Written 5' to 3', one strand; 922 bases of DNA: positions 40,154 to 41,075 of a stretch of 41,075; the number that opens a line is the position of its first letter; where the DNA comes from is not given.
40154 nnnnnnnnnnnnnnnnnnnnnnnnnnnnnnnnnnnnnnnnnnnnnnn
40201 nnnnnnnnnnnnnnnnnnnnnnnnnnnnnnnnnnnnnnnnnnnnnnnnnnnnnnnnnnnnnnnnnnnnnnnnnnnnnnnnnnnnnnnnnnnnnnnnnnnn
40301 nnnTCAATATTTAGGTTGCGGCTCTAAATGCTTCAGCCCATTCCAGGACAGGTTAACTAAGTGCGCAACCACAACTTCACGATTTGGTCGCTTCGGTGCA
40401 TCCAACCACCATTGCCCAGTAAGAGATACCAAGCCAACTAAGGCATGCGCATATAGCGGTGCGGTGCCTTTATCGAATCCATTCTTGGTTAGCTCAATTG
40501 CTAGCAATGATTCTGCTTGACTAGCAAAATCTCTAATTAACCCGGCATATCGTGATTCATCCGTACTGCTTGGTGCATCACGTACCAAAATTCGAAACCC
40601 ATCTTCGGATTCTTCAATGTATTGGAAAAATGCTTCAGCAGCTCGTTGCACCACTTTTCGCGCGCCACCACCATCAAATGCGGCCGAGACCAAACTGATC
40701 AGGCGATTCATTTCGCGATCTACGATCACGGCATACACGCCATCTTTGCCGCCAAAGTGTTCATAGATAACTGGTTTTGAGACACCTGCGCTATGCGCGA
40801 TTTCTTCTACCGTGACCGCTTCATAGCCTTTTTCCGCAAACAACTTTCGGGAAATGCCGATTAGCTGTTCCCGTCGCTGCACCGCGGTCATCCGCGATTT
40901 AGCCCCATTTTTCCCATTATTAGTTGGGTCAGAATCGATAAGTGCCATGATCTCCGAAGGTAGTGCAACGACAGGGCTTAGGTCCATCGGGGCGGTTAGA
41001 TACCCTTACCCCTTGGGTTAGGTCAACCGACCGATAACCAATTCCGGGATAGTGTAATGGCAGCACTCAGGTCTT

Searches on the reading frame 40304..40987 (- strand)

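Call 73: search_protein_families(library=pfam, proteins=[window:40304-40987:-], max_evalue=0.001)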
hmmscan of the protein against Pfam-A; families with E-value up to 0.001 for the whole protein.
window:40304-40987:- (227 aa): 3 families
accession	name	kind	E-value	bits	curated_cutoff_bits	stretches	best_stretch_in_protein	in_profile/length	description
PF00440.29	TetR_N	-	7.7e-16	58.1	24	1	47-85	6-44/47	Bacterial regulatory proteins, tetR family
PF21943.1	TetR_C_46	-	3.8e-10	40.4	27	1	111-216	3-108/109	Tetracyclin repressor-like, C-terminal domain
PF19344.4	TetR_C_32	-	1.6e-07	31.9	27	1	108-221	11-130/139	Tetracyclin repressor-like, C-terminal domain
